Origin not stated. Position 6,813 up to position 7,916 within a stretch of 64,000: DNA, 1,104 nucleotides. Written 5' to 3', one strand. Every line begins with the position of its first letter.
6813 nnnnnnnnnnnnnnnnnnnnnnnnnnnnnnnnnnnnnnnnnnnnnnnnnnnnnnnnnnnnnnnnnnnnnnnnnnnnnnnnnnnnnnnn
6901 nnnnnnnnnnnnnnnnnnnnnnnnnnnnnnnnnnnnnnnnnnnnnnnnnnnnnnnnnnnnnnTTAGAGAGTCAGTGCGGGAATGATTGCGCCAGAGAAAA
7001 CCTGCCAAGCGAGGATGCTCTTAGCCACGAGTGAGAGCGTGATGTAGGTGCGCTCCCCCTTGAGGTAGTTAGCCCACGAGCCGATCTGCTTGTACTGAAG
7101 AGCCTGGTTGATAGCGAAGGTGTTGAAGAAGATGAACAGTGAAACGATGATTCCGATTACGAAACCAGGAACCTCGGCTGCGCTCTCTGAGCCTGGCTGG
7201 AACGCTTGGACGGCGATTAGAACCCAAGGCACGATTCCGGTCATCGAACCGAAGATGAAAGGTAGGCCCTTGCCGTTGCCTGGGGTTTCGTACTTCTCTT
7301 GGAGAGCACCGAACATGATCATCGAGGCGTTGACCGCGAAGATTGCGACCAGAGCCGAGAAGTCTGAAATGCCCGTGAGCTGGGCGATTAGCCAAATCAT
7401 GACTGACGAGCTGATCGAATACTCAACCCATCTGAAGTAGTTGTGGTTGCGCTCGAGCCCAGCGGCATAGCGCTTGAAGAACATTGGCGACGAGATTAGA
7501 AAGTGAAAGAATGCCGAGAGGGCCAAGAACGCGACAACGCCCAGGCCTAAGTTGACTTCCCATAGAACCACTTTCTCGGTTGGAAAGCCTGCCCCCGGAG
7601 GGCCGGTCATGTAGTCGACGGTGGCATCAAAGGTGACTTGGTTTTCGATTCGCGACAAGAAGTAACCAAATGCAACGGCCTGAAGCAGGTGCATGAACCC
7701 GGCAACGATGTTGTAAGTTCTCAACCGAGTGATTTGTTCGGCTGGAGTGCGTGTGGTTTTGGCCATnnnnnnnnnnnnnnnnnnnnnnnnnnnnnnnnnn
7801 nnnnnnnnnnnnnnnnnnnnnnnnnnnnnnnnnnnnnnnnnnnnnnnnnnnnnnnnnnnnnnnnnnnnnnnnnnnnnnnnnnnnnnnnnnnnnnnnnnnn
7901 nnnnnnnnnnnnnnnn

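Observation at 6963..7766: Complete heliorhodopsin gene with all signature residues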

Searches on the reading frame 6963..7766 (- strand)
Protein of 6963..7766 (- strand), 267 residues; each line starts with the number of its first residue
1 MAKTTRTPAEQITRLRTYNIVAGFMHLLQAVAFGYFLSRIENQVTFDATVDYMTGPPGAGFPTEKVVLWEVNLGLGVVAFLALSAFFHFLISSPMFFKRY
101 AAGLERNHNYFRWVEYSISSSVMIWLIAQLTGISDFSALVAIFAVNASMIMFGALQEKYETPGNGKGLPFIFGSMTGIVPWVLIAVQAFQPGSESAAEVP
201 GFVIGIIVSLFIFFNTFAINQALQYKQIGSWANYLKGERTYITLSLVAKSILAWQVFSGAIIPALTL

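Call 4: search_protein_families(library=pfam, proteins=[window:6963-7766:-], max_evalue=1)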
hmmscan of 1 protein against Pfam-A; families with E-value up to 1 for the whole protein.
window:6963-7766:- (267 aa): 3 families
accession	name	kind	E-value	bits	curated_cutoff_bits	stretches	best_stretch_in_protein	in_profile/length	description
PF18761.7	Heliorhodopsin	-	5.7e-93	311.2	26.7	1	15-260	1-241/242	Heliorhodopsin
PF07856.17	Orai-1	-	0.0054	16.9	25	1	128-183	14-67/173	Mediator of CRAC channel activity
PF01036.24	Bac_rhodopsin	-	0.12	12.3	24.6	1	77-251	41-212/224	Bacteriorhodopsin-like protein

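Call 5: search_protein_families(library=ncbifam, proteins=[window:6963-7766:-], max_evalue=1)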
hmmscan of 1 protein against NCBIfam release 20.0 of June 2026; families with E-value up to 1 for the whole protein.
window:6963-7766:- (267 aa): 2 families
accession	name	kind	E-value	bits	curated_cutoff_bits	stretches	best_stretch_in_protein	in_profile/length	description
NF038020.1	HeR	equivalog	2.8e-99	331.6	100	1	15-261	1-244/244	heliorhodopsin HeR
NF009243.0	PRK12599.1-2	equivalog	0.21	12.3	95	0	19-42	66-89/91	putative monovalent cation/H+ antiporter subunit F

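Call 6: search_solved_structures(query=window:6963-7766:-, max_evalue=1, show_alignments=3)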
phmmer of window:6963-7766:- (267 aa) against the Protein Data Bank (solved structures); distinct sequences matched with E-value up to 1: 6.
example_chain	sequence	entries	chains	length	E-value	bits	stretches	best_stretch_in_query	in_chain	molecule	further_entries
6su3_X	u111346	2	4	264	1.1e-86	293.8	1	9-265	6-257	48C12 heliorhodopsin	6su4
9ljj_A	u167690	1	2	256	7.9e-86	291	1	9-264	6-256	Heliorhodopsin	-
6uh3_A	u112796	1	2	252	3e-84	285.8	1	9-262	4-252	Heliorhodopsin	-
6is6_A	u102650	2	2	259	1.2e-48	169.2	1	12-263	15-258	heliorhodopsin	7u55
7clj_A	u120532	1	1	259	2.7e-48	168.1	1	12-263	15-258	heliorhodopsin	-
9vfc_A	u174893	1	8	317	1.9e-33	119.4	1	54-263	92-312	heliorhodopsin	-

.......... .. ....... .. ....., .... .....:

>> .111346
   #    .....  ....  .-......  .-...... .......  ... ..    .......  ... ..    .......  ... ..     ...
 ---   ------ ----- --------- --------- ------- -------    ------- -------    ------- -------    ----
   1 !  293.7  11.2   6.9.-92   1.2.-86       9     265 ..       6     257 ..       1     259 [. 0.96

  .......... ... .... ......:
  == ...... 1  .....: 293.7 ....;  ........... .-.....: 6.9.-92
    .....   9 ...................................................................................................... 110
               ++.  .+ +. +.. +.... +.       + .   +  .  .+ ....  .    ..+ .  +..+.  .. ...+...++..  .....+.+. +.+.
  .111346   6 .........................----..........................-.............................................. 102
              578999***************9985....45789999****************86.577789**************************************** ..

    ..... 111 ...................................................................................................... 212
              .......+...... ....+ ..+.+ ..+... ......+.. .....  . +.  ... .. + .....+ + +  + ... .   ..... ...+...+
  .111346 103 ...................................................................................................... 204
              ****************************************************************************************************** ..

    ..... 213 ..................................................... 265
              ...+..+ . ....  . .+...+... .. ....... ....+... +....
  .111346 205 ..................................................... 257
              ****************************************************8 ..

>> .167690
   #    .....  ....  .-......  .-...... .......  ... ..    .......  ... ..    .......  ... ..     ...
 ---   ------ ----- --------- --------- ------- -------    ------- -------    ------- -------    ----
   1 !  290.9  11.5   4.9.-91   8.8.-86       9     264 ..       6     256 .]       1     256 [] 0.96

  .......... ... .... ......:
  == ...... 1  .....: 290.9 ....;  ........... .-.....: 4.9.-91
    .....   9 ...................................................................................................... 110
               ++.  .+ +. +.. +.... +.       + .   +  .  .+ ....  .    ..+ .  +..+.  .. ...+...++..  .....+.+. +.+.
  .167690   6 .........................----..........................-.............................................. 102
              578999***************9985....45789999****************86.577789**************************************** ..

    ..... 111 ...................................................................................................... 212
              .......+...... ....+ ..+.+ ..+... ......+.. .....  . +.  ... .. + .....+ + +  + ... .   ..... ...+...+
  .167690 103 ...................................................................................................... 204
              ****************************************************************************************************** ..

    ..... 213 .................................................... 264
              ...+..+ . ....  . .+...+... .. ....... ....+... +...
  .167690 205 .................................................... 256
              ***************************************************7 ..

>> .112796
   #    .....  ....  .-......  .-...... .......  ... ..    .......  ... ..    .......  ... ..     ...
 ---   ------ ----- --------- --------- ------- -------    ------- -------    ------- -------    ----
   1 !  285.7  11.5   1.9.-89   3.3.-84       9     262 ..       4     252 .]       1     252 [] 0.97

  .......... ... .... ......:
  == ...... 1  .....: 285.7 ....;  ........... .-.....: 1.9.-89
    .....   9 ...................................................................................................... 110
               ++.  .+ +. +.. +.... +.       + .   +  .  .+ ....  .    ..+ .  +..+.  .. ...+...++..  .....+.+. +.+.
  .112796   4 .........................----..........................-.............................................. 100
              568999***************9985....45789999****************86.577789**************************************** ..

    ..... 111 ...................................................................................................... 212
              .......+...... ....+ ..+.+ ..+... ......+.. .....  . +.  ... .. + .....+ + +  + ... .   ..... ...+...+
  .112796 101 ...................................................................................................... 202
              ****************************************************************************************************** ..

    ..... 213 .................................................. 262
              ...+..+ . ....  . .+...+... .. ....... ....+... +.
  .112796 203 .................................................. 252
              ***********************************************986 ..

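Call 16: find_homologous_proteins(query=window:6963-7766:-, max_evalue=1e-20)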
Query window:6963-7766:- (267 aa): 5516 proteins with E <= 1e-20 among 7008 candidates; the best 120 are listed.
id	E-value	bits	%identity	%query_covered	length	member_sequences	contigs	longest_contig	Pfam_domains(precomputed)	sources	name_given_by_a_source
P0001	1.8e-166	570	99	100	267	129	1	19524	PF18761.8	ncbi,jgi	jgi:hypothetical protein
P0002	3.2e-151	520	89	100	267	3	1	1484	PF18761.8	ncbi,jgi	jgi:hypothetical protein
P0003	2.8e-150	517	88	100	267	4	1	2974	PF18761.8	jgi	jgi:hypothetical protein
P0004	3.4e-144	497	85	100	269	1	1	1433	PF18761.8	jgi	jgi:hypothetical protein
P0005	4.1e-143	494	82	100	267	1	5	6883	PF18761.8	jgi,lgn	jgi:hypothetical protein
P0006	1.8e-142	491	83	100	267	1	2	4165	PF18761.8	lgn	-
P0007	5.1e-140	483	81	100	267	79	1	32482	PF18761.8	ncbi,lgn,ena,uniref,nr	ncbi:MAG: hypothetical protein F2599_03125 [Actinobacteria bacterium]|uniref:Unannotated protein n=1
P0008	3.2e-138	478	81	99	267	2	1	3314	PF18761.8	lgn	-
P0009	8.9e-138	476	82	100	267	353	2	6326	PF18761.8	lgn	-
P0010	1.2e-137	476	81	100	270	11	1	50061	PF18761.8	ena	-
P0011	1.7e-137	475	80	99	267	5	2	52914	PF18761.8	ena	-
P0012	1.9e-137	475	80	100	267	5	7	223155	PF18761.8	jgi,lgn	jgi:hypothetical protein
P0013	2.1e-136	472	81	100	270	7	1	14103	PF18761.8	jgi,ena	jgi:hypothetical protein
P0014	6.3e-135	467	79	99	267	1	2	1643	PF18761.8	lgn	-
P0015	2.5e-134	465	78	99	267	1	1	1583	PF18761.8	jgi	jgi:hypothetical protein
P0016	6.7e-133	460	77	100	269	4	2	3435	PF18761.8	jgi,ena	jgi:hypothetical protein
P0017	9.3e-133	460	77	100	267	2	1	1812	PF18761.8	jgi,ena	-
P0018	1.5e-132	459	78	99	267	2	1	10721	PF18761.8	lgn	-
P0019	2.5e-132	458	77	100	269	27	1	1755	PF18761.8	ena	-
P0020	5.0e-132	457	77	100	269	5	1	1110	PF18761.8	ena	-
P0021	3.3e-130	451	76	99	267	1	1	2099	PF18761.8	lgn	-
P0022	6.5e-130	450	77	100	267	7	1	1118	PF18761.8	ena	-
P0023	6.9e-130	450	74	100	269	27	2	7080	PF18761.8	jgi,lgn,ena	jgi:hypothetical protein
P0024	8.9e-130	450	76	100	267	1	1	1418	PF18761.8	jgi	jgi:Heliorhodopsin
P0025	9.8e-130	450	74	99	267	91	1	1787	PF18761.8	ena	-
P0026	1.2e-129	449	74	100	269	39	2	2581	PF18761.8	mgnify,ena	mgnify:FL=1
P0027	1.9e-129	449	76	100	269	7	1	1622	PF18761.8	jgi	jgi:hypothetical protein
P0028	4.7e-129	447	75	100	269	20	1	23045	PF18761.8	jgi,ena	jgi:hypothetical protein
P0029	7.3e-129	447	75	100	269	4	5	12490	PF18761.8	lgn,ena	-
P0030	9.2e-129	447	76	100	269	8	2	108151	PF18761.8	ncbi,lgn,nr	ncbi:MAG: heliorhodopsin HeR [Rhodoluna sp.]|nr:heliorhodopsin HeR [Rhodoluna sp.]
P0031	1.1e-128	446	74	99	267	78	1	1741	PF18761.8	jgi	jgi:hypothetical protein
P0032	1.6e-128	446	75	99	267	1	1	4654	PF18761.8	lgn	-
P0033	1.8e-128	446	74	100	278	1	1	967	PF18761.8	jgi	-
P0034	2.2e-128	445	74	100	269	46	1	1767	PF18761.8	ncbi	-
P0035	2.6e-128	445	75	100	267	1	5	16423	PF18761.8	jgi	jgi:hypothetical protein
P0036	6.6e-128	444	74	100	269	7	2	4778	PF18761.8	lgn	-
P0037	7.7e-128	444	74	100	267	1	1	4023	PF18761.8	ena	-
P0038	1.1e-127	443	74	100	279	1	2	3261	PF18761.8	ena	-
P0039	1.1e-127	443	74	100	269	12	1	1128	PF18761.8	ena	-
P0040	1.3e-127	443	74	99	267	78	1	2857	PF18761.8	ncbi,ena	-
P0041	1.5e-127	443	75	100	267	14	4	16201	PF18761.8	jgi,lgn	-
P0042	1.7e-127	442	74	99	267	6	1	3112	PF18761.8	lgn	-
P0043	1.9e-127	442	73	99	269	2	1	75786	PF18761.8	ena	-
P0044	2.0e-127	442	75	99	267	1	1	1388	PF18761.8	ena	-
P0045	2.3e-127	442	75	99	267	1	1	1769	PF18761.8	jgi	jgi:hypothetical protein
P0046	2.9e-127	442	74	100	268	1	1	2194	PF18761.8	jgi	jgi:hypothetical protein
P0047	3.5e-127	441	72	99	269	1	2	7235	PF18761.8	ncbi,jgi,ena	jgi:hypothetical protein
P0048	3.6e-127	441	73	99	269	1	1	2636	PF18761.8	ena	-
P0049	5.1e-127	441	73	99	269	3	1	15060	PF18761.8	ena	-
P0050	8.2e-127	440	73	99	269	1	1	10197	PF18761.8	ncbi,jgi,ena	-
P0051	8.5e-127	440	73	100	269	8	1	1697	PF18761.8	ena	-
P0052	1.0e-126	440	73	100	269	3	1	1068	PF18761.8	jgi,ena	-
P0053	1.2e-126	440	74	99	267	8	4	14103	PF18761.8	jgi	jgi:hypothetical protein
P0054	2.4e-126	439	73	99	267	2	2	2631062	PF18761.8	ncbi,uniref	ncbi:heliorhodopsin HeR [Leucobacter sp. W1153]|uniref:heliorhodopsin HeR n=1 Tax=Leucobacter sp. W1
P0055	2.6e-126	438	74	99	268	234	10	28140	PF18761.8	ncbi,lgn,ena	-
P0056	3.4e-126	438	74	100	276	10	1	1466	PF18761.8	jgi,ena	jgi:hypothetical protein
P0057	4.0e-126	438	73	100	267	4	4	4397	PF18761.8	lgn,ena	-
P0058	5.4e-126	437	73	99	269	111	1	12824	PF18761.8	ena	-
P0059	6.4e-126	437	73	100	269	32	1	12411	PF18761.8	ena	-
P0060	6.4e-126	437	73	100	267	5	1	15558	PF18761.8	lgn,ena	-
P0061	9.4e-126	437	72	100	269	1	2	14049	PF18761.8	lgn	-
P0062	1.4e-125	436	71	100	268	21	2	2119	PF18761.8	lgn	-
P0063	1.5e-125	436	74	100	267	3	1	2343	PF18761.8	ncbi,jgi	jgi:hypothetical protein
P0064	2.2e-125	435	73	100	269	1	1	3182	PF18761.8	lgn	-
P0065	2.3e-125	435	71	100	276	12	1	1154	PF18761.8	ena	-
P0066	2.4e-125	435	75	99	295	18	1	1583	PF18761.8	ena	-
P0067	2.7e-125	435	74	100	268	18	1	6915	PF18761.8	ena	-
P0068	3.4e-125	435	75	96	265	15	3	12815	PF18761.8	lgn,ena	-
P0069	4.9e-125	434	74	98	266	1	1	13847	PF18761.8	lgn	-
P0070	5.1e-125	434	75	99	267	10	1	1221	PF18761.8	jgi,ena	jgi:hypothetical protein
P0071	5.6e-125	434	75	100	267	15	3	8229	PF18761.8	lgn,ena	-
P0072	6.7e-125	434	74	99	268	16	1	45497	PF18761.8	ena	-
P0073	6.8e-125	434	73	99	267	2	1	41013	PF18761.8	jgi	-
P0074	6.8e-125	434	73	99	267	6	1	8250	PF18761.8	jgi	jgi:hypothetical protein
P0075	1.3e-124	433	75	100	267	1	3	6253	PF18761.8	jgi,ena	jgi:hypothetical protein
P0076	1.4e-124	433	72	100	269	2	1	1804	PF18761.8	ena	-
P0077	1.4e-124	433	72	100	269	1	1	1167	PF18761.8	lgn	-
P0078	1.9e-124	432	71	100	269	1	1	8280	PF18761.8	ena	-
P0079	1.9e-124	432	73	100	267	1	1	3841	PF18761.8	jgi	-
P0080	3.1e-124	432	75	100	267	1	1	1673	PF18761.8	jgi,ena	-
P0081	3.5e-124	432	75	100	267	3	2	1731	PF18761.8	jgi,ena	jgi:hypothetical protein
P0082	3.6e-124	431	73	100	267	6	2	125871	PF18761.8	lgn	-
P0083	4.0e-124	431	73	99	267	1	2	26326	PF18761.8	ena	-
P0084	4.3e-124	431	72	99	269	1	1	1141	PF18761.8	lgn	-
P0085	4.7e-124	431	72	100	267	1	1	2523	PF18761.8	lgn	-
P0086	7.0e-124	431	75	100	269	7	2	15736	PF18761.8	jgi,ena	-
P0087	7.8e-124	430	73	100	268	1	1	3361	PF18761.8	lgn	-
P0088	8.6e-124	430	73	100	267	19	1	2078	PF18761.8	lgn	-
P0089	1.2e-123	430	74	100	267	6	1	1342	PF18761.8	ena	-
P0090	2.3e-123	429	74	99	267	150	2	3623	PF18761.8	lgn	-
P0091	3.1e-123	428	74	100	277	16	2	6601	PF18761.8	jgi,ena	jgi:hypothetical protein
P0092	3.7e-123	428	73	100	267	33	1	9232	PF18761.8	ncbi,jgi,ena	jgi:hypothetical protein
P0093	5.3e-123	428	73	99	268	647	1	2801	PF18761.8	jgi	jgi:hypothetical protein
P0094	5.9e-123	428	73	99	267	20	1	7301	PF18761.8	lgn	-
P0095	7.5e-123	427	74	99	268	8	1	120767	PF18761.8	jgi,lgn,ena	jgi:hypothetical protein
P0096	7.9e-123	427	72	99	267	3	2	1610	PF18761.8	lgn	-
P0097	8.7e-123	427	72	99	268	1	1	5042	PF18761.8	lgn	-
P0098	8.8e-123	427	72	99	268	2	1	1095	PF18761.8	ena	-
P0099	8.9e-123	427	72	100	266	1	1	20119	PF18761.8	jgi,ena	-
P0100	9.0e-123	427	73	99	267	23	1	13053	PF18761.8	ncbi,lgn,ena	-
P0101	9.4e-123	427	72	97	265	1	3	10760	PF18761.8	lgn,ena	-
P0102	1.0e-122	427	73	99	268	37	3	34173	PF18761.8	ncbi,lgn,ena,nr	ncbi:MAG: hypothetical protein EBR52_03300 [Microbacteriaceae bacterium]|nr:hypothetical protein [Mi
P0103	1.2e-122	427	74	100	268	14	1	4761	PF18761.8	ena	-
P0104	1.3e-122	426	73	100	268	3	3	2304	PF18761.8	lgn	-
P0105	1.3e-122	426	72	99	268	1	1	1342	PF18761.8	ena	-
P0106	1.3e-122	426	71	100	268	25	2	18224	PF18761.8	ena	-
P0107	1.5e-122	426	74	99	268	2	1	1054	PF18761.8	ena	-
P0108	1.6e-122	426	72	99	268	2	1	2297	PF18761.8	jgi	jgi:hypothetical protein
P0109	1.8e-122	426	72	99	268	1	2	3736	PF18761.8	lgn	-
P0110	2.4e-122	426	73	99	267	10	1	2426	PF18761.8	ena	-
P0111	2.8e-122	425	73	99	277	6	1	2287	PF18761.8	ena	-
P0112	3.1e-122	425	71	100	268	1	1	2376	PF18761.8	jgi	jgi:hypothetical protein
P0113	3.2e-122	425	71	100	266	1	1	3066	PF18761.8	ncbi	-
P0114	4.2e-122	425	72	99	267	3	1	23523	PF18761.8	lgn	-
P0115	6.2e-122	424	71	100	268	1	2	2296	PF18761.8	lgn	-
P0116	7.7e-122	424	73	100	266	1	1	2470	PF18761.8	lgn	-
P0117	1.5e-121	423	70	100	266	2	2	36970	PF18761.8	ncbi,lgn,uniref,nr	ncbi:MAG: heliorhodopsin HeR [Cryobacterium sp.]|uniref:heliorhodopsin HeR n=1 Tax=unclassified Cryo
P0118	2.0e-121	423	71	99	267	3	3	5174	PF18761.8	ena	-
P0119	2.6e-121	422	72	99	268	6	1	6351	PF18761.8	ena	-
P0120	3.5e-121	422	72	99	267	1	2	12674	PF18761.8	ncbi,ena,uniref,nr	ncbi:unannotated protein [freshwater metagenome]|uniref:Unannotated protein n=1 Tax=freshwater metag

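Call 18: find_related_loci(query=window:6963-7766:-, collection=genome_contigs, flank=6000)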
Query window:6963-7766:- (267 aa) in genome_contigs; peptide patterns used: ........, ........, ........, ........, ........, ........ (x = any residue, [..] = any of these).
321 stretches matched a pattern; 215 encode a relative of the query (tblastn E <= 1e-3); the best 80 are kept; 80 distinct loci.
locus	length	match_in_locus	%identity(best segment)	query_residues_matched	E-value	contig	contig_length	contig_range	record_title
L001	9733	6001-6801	98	1-267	1e-173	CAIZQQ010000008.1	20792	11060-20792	MAG: uncultured Micrococcales bacterium isolate Loc090721-1m_bin-094 genome assembly, contig: bin-094:008/228, whole gen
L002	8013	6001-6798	94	1-266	3e-169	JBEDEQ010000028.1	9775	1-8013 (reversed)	MAG: Actinomycetota bacterium isolate NASQAN2014_185_F_bin.7 scaffold_982, whole genome shotgun sequence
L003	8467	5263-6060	95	1-266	3e-168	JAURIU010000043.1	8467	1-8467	MAG: Rhodoluna sp. isolate SFB_657D_50_4 NODE_43_length_8467_cov_4.095948, whole genome shotgun sequence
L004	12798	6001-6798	82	1-266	1e-146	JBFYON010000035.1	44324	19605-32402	MAG: Micrococcales bacterium isolate PPR_0128 PPR_0128_bin.3.fa_k121_316525, whole genome shotgun sequence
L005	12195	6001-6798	81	1-266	6e-146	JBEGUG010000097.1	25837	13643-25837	MAG: Actinomycetota bacterium isolate redbuttecreek_2019_sw_WHONDRS-S19S_0086_B_bin.27 scaffold_1343071, whole genome sh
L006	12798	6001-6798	76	1-266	6e-138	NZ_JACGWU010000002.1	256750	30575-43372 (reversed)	Alpinimonas psychrophila strain DSM 23737 Ga0264296_02, whole genome shotgun sequence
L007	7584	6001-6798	76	1-266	9e-138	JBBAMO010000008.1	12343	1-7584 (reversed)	MAG: Rhodoluna sp. isolate EUL_091 ctg8-EUL_091, whole genome shotgun sequence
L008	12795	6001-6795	75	1-265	3e-137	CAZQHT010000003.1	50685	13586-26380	MAG TPA_asm: uncultured Aquiluna sp. isolate SRP318679_co1_83 genome assembly, contig: NODE_1012_length_50685_cov_14.312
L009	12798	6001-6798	74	1-266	1e-136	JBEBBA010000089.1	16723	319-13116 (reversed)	MAG: Actinomycetota bacterium isolate arikareeriver_2019_sw_WHONDRS-S19S_0023_B_bin.47 scaffold_885266, whole genome sho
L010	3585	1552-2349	76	1-266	3e-140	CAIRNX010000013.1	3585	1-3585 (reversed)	MAG: uncultured Micrococcales bacterium isolate MJ-2014_bin-1529 genome assembly, contig: bin-1529:13/42, whole genome s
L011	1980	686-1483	74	1-266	9e-146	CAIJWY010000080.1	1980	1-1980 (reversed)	MAG: uncultured Micrococcales bacterium isolate Kiruna_bin-09707 genome assembly, contig: bin-09707:080/246, whole genom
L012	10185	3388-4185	74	1-266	2e-136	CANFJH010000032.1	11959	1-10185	MAG: Microbacteriaceae bacterium isolate Jr-14may18-153 genome assembly, contig: Jr-14may18-C8497, whole genome shotgun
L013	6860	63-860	74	1-266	7e-136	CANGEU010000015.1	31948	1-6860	MAG: Micrococcales bacterium isolate Jr-28jun17-109 genome assembly, contig: Jr-28jun17-C1908, whole genome shotgun sequ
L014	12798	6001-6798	75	1-266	2e-135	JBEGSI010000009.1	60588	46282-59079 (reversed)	MAG: Actinomycetota bacterium isolate pringlecreek_2019_sw_WHONDRS-S19S_0025_B_bin.24 scaffold_363056, whole genome shot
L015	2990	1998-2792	75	1-265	2e-141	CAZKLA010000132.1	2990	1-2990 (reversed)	MAG TPA_asm: uncultured Aquiluna sp. isolate SRP318679_co1_172 genome assembly, contig: NODE_46888_length_2990_cov_21.80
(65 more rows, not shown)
